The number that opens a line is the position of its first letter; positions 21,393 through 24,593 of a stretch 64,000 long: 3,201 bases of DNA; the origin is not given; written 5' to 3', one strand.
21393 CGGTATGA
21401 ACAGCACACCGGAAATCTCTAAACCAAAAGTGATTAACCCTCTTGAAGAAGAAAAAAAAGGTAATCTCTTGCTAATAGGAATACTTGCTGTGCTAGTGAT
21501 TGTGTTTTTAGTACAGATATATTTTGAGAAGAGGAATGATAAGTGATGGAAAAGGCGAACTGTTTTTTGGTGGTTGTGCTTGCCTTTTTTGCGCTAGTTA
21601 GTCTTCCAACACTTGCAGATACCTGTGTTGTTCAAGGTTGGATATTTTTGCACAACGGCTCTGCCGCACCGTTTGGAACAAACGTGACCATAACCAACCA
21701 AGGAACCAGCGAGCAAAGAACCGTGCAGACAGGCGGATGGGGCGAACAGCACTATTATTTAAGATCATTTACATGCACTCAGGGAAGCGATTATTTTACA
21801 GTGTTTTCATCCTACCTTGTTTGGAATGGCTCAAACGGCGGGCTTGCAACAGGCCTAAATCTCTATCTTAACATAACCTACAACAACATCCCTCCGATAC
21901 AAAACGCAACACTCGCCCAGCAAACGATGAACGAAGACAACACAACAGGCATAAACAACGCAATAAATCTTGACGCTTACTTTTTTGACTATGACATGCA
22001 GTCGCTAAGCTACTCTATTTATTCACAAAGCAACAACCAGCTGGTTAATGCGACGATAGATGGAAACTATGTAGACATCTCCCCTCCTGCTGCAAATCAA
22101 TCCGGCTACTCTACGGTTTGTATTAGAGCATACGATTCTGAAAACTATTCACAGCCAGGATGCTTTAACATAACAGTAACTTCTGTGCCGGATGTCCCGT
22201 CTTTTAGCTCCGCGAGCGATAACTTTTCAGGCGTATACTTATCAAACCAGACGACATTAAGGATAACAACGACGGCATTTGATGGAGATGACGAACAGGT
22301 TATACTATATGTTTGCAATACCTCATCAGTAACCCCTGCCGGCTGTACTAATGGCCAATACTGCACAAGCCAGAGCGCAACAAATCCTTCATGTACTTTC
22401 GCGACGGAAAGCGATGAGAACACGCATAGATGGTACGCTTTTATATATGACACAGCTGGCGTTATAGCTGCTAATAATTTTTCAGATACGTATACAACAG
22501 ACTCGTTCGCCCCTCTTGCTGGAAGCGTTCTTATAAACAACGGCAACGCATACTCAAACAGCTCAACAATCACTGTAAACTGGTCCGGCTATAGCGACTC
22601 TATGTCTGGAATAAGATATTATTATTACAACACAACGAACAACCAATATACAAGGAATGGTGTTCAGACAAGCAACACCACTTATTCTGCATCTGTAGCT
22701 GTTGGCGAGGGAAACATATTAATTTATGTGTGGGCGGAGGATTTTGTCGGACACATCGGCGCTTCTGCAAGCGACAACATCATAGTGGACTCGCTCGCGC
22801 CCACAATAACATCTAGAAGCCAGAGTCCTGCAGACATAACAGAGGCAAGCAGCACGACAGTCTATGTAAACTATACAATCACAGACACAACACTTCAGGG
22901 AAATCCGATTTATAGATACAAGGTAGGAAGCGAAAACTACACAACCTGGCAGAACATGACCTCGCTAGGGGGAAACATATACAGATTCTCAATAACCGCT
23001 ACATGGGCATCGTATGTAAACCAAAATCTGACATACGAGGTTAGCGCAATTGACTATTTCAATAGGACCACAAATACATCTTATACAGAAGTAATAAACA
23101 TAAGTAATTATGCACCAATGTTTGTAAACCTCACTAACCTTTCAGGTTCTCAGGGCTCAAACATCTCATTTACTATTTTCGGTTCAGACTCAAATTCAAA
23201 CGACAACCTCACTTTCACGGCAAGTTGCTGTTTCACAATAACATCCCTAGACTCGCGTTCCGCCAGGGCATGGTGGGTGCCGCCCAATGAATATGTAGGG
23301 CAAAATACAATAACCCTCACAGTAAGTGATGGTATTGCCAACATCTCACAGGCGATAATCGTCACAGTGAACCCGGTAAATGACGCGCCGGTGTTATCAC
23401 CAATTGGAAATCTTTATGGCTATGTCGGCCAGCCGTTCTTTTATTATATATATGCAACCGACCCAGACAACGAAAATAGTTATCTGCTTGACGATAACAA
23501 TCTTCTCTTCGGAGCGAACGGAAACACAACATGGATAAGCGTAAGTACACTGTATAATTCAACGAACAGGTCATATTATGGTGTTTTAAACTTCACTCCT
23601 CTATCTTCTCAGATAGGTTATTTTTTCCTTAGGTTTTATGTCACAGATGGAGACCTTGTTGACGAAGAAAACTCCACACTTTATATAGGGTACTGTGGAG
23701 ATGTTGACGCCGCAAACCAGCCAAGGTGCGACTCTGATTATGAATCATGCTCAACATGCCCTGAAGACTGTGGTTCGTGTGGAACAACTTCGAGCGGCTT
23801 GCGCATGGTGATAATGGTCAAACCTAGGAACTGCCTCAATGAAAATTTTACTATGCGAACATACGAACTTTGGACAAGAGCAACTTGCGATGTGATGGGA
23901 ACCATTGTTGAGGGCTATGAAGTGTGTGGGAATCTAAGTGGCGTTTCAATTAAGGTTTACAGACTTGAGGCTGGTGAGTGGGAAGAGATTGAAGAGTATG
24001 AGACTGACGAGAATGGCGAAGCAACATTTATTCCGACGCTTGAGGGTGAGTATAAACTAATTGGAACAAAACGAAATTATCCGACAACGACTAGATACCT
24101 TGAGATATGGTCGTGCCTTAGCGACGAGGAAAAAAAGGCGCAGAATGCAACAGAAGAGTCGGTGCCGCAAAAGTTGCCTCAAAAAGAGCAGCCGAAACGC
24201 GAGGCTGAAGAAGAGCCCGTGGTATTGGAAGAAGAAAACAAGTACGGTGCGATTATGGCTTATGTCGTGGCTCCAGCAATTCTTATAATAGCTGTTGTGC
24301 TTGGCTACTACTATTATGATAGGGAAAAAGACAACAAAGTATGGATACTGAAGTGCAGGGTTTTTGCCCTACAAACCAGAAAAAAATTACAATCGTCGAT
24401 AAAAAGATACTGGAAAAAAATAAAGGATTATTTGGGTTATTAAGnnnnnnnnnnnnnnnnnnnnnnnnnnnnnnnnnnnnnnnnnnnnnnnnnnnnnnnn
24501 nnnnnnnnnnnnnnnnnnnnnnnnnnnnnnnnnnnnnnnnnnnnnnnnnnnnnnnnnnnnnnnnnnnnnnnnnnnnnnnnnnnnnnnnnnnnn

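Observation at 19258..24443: AbrB-like regulator translationally coupled to three large glycoprotein-like surface proteins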

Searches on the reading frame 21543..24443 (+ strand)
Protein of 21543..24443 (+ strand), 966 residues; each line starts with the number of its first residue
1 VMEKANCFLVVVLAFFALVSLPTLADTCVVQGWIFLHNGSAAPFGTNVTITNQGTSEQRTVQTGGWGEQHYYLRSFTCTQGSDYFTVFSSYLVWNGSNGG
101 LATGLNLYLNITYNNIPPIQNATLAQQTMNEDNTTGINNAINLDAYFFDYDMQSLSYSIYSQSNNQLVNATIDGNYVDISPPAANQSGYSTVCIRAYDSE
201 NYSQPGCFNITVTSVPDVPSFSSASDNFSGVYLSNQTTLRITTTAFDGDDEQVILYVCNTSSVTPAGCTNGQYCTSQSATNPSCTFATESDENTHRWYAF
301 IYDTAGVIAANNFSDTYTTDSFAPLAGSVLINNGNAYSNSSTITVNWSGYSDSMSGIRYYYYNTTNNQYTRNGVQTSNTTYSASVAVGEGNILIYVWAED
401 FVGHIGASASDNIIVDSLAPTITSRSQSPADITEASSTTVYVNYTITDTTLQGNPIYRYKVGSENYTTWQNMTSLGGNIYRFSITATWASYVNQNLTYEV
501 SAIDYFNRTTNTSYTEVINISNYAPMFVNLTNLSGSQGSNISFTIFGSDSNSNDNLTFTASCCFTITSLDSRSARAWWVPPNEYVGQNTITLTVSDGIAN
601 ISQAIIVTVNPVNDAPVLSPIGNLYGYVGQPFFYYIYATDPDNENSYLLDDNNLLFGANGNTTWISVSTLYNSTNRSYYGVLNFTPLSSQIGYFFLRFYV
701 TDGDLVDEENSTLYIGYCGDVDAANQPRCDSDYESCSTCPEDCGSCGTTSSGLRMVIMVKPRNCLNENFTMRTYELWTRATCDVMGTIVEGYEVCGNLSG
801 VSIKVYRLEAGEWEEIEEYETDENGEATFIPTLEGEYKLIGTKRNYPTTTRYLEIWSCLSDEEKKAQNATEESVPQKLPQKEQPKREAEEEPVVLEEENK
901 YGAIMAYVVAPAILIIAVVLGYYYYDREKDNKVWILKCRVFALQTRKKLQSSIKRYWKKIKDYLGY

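Call 3: search_protein_families(library=pfam, proteins=[window:21543-24443:+], max_evalue=1)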
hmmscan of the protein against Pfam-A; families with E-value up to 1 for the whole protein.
window:21543-24443:+ (966 aa): 6 families
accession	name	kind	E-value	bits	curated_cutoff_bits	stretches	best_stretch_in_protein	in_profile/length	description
PF17963.7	Big_9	-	0.0005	21.3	23.6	1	522-605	1-85/89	Bacterial Ig domain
PF13620.12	CarboxypepD_reg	-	0.014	16.2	32.3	0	799-851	15-64/82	Carboxypeptidase regulatory-like domain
PF17802.7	SpaA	-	0.026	15.1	23.1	1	797-843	15-60/91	Prealbumin-like fold domain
PF17892.7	Cadherin_5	-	0.12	12.6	26.5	1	115-212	2-97/98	Cadherin-like domain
PF12794.12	MscS_TM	-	0.2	11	28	1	898-924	194-220/339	Mechanosensitive ion channel inner membrane domain 1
PF17803.7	Cadherin_4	-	0.38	11.7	25.1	0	606-619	4-17/71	Bacterial cadherin-like domain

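Call 4: search_protein_families(library=ncbifam, proteins=[window:21543-24443:+], max_evalue=1)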
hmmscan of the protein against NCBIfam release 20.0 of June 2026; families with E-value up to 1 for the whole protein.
window:21543-24443:+ (966 aa): 1 family
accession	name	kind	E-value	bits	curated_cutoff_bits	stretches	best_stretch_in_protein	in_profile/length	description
NF012211.1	tand_rpt_95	domain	6.1e-09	35.7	90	2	575-619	49-94/98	tandem-95 repeat protein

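Call 10: find_encoding_contigs(protein=window:21543-24443:+, flank=10000, max_places=6)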
Protein window:21543-24443:+ (966 aa): no gene with exactly this product is on record in the collection.

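Call 11: find_encoding_contigs(protein=window:21546-24443:+, flank=10000, max_places=6)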
Protein window:21546-24443:+ (965 aa): no gene with exactly this product is on record in the collection.

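Call 13: find_homologous_proteins(query=window:21546-24443:+, max_evalue=0.001)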
Query window:21546-24443:+ (965 aa): 19 proteins with E <= 0.001 among 8000 candidates.
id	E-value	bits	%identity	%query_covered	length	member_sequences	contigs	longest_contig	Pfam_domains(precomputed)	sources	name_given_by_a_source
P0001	0.0e+0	2204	100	100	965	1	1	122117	-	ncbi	ncbi:MAG: hypothetical protein QXK37_00405 [Candidatus Woesearchaeota archaeon]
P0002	0.0e+0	1271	58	99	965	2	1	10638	-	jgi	jgi:hypothetical protein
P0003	0.0e+0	1114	53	99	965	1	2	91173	-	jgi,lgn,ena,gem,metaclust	metaclust:\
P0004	0.0e+0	1034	50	98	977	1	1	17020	PF17892.8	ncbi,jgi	-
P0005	4.1e-278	943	47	99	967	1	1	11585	PF17963.8,PF17803.8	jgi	jgi:hypothetical protein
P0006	6.2e-276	936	46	100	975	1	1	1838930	PF17963.8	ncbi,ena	-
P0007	1.2e-275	935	47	99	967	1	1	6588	PF17803.8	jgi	jgi:hypothetical protein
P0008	3.8e-268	910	46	100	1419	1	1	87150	PF17892.8,PF17803.8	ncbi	-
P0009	1.2e-266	905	45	99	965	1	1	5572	-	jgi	jgi:hypothetical protein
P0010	5.1e-255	867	45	100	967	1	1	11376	-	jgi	jgi:hypothetical protein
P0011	3.2e-192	659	52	64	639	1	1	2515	-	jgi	jgi:hypothetical protein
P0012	7.9e-25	105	28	19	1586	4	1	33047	PF06280.19,PF00801.27,PF02225.28,PF17963.8,PF17892.8,PF17803.8,PF05345.19,PF00082.28,PF18911.7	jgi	-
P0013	2.8e-18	83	31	19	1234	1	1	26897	PF22352.3,PF00801.27,PF26549.1,PF17963.8,PF17892.8,PF17803.8,PF05345.19,PF07676.19,PF18911.7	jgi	jgi:PKD repeat protein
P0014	1.2e-13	68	34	22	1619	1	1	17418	-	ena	-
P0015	3.2e-13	67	28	21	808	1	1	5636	PF21027.4,PF21868.4,PF17963.8,PF00028.24,PF17803.8,PF05345.19,PF15983.11,PF00041.28,PF10610.15,PF18911.7,PF00630.26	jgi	jgi:putative Ig domain-containing protein/cadherin-like protein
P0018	5.4e-6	43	28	25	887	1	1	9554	PF12733.14,PF01839.30,PF24328.3,PF17963.8,PF04200.18,PF17892.8,PF13517.13,PF18998.7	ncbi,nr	ncbi:MAG: tandem-95 repeat protein, partial [Acidobacteria bacterium]|nr:tandem-95 repeat protein [A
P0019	2.2e-4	37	28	24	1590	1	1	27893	PF00756.27,PF22352.3,PF00801.27,PF17963.8,PF17892.8,PF17957.8,PF17803.8,PF02230.23,PF18911.7,PF11721.15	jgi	jgi:poly(3-hydroxybutyrate) depolymerase/PKD repeat protein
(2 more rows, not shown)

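Call 14: find_encoding_contigs(protein=P0003, flank=10000, max_places=3)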
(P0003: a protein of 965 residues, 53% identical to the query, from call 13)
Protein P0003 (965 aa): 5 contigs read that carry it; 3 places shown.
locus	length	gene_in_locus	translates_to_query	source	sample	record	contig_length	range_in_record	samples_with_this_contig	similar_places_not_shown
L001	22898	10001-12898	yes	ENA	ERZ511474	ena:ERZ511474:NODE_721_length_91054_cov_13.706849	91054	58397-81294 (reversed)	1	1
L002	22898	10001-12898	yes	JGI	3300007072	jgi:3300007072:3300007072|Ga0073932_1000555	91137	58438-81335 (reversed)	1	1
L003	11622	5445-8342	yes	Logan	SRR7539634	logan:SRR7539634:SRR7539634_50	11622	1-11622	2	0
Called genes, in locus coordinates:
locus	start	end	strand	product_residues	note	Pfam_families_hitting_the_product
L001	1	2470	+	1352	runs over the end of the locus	PF24684:Vgb_lyase (weak), PF13948:DUF4215 (faint)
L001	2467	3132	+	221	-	-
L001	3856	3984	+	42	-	-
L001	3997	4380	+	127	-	-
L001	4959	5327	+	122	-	-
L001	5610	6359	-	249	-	PF01135:PCMT, PF05175:MTS, PF13489:Methyltransf_23, PF01209:Ubie_methyltran, PF02353:CMAS, PF05148:Methyltransf_8, PF06325:PrmA, PF13847:Methyltransf_31, +4 more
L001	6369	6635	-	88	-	PF24038:DUF7347 (weak), PF12840:HTH_20, PF01022:HTH_5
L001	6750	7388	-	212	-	-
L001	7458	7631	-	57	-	-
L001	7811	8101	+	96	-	PF04014:MazE_antitoxin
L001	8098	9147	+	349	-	-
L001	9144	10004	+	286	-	-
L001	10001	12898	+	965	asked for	-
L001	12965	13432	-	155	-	PF08280:HTH_Mga (weak), PF13404:HTH_AsnC-type, PF13412:HTH_24, PF01037:AsnC_trans_reg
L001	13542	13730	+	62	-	-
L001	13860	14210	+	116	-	-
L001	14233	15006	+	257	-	PF08704:GCD14, PF00398:RrnaAD (weak), PF13847:Methyltransf_31, PF08241:Methyltransf_11 (faint)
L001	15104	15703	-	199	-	-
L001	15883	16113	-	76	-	-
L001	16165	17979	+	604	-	PF00117:GATase, PF07722:Peptidase_C26, PF02540:NAD_synthase (faint), PF06508:QueC (faint), PF00958:GMP_synt_C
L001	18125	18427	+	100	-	-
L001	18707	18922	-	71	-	-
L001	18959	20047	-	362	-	PF01464:SLT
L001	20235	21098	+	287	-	PF19656:DUF6159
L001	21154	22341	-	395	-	PF01979:Amidohydro_1, PF07969:Amidohydro_3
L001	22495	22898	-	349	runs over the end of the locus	PF26356:Pelota_N, PF03465:eRF1_3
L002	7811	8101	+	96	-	PF04014:MazE_antitoxin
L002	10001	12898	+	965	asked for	-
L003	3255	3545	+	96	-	PF04014:MazE_antitoxin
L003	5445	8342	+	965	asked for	-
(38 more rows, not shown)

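Call 15: find_encoding_contigs(protein=P0006, flank=10000, max_places=3)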
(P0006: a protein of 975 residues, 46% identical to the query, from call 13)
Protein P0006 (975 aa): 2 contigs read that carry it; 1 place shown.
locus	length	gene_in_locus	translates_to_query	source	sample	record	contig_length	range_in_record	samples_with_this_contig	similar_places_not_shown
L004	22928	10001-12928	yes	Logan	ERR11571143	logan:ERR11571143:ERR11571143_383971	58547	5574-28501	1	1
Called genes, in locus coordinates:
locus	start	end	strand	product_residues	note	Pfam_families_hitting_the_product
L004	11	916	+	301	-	PF01891:CbiM, PF13190:PDGLE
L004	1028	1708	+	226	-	PF00154:RecA_N, PF06745:ATPase (faint), PF08423:Rad51, PF13481:AAA_25 (weak), PF13479:AAA_24 (weak)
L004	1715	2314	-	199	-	PF00318:Ribosomal_S2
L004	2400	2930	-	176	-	PF02834:LigT_PEase, PF10469:AKAP7_NLS, PF13563:2_5_RNA_ligase2, PF02834:LigT_PEase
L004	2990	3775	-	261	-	-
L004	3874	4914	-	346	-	PF14520:HHH_5, PF00154:RecA_N, PF08423:Rad51, PF06745:ATPase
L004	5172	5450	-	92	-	-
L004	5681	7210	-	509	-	PF00535:Glycos_transf_2, PF01209:Ubie_methyltran (faint), PF07021:MetW, PF13489:Methyltransf_23, PF08241:Methyltransf_11, PF08242:Methyltransf_12, PF13649:Methyltransf_25, PF13847:Methyltransf_31, +3 more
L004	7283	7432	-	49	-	-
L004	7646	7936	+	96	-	PF04014:MazE_antitoxin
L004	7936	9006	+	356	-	-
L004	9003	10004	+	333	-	-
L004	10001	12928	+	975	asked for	PF17963:Big_9 (weak)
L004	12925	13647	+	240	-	PF08704:GCD14, PF00398:RrnaAD (weak), PF13847:Methyltransf_31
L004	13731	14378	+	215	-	-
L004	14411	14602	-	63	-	PF01361:Tautomerase, PF14552:Tautomerase_2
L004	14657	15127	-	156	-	PF05239:PRC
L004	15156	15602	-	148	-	PF05239:PRC (weak)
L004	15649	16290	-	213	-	PF09335:VTT_dom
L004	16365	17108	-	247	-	-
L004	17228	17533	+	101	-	-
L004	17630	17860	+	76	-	-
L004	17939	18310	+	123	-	-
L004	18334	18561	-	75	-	-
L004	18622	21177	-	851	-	PF13385:Laminin_G_3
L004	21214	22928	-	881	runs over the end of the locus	PF06452:CBM9_1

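Call 16: find_encoding_contigs(protein=P0008, flank=10000, max_places=3)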
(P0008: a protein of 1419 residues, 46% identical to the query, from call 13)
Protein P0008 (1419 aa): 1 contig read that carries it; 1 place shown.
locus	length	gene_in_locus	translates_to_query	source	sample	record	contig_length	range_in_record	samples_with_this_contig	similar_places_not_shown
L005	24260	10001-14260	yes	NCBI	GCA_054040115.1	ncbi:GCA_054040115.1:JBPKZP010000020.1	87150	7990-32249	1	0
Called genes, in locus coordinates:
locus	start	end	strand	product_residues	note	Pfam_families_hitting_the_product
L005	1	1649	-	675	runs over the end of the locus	PF00324:AA_permease, PF13520:AA_permease_2, PF01209:Ubie_methyltran, PF13489:Methyltransf_23, PF08241:Methyltransf_11, PF08242:Methyltransf_12, PF13649:Methyltransf_25, PF13847:Methyltransf_31, +2 more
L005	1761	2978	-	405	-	PF25145:NfeD1b_N (weak), PF01343:Peptidase_S49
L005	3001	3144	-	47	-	-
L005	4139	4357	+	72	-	-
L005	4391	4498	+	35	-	-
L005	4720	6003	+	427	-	-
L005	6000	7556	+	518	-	-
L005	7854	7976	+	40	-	-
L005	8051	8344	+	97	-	PF04014:MazE_antitoxin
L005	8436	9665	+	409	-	-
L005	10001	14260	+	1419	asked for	PF17803:Cadherin_4 (faint), PF17892:Cadherin_5 (faint)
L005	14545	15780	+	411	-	PF13506:Glyco_transf_21, PF00535:Glycos_transf_2, PF10111:Glyco_tranf_2_2, PF13641:Glyco_tranf_2_3, PF03142:Chitin_synth_2, PF01644:Chitin_synth_1 (faint), PF13632:Glyco_trans_2_3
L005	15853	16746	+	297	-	-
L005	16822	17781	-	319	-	PF00294:PfkB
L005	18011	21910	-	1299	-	PF17963:Big_9 (faint), PF16184:Cadherin_3 (faint), PF17803:Cadherin_4 (weak), PF17957:Big_7 (faint), PF17803:Cadherin_4 (weak), PF19077:Big_13 (faint), PF16656:Pur_ac_phosph_N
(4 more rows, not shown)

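Call 40: search_protein_families(library=pfam, proteins=[L001:7458-7631:-, L004:7283-7432:-], max_evalue=1)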
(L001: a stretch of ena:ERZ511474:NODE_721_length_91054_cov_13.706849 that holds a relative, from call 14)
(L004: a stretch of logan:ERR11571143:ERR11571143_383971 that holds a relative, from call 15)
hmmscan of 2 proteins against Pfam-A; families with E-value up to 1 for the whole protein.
L001:7458-7631:- (57 aa): 0 families

L004:7283-7432:- (49 aa): 0 families

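Call 48: predict_structure(alignment_id=A2)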
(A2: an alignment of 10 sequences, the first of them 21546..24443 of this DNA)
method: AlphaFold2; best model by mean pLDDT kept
length: 965 residues; sequences in the alignment: 10
mean_pLDDT: 57.9   pTM: 0.29
mean pLDDT of the five models: 57.9, 56.7, 55.5, 54.6, 47.3
residues with pLDDT >= 90: 64; 70-90: 306; 50-70: 204; < 50: 391
segments of 3 or more residues with pLDDT < 50: 1-114, 325-339, 408-415, 518-521, 612-751, 759-762, 776-793, 842-900, 902-904, 927-939, 958-965
pLDDT, mean of each block of 10 residues (from residue 1): 39 41 26 25 35 33 29 27 27 27 26 54 80 82 72 82 90 89 83 85 87 76 82 84 81 89 78 88 88 87 84 85 51 41 59 70 60 55 56 66 58 57 76 65 78 81 84 82 74 71 78 63 74 79 84 82 84 86 83 84 84 33 24 22 26 24 22 22 25 29 29 30 33 30 32 52 56 50 40 57 66 70 71 60 45 42 34 35 33 38 50 59 52 46 53 51 38
secondary structure, 60 per line:
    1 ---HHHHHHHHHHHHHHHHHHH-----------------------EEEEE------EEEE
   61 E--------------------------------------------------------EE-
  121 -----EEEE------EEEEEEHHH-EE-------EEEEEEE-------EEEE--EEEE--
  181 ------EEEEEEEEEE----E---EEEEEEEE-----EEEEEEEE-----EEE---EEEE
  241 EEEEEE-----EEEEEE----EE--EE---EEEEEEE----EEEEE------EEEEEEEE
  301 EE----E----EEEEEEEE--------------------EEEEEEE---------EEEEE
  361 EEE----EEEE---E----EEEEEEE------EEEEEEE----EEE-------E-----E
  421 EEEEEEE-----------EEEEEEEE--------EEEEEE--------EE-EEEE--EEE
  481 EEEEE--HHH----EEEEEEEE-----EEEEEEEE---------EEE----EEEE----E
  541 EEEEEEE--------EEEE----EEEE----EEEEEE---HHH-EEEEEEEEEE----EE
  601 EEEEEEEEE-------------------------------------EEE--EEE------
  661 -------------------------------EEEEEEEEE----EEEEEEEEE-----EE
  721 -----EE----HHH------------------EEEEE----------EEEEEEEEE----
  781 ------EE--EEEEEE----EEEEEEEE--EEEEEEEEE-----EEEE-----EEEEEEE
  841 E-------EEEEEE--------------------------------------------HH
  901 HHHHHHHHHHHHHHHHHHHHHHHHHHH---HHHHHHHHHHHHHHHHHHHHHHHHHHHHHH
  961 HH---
elements in order (helices of 4 or more, strands of 3 or more residues): H4-22 E46-50 E57-61 E126-129 E136-141 E155-161 E169-172 E175-178 E187-196 E205-212 E218-225 E231-233 E237-246 E252-257 E271-277 E282-286 E293-302 E312-319 E340-346 E356-363 E368-371 E380-386 E393-399 E404-406 E420-427 E439-446 E455-460 E472-475 E478-485 E495-502 E508-515 E525-527 E532-535 E540-547 E556-559 E564-567 E572-577 E585-594 E599-609 E647-649 E652-654 E692-700 E705-713 E753-757 E768-776 E791-796 E801-808 E811-819 E825-828 E834-841 E849-854 H899-927 H931-962
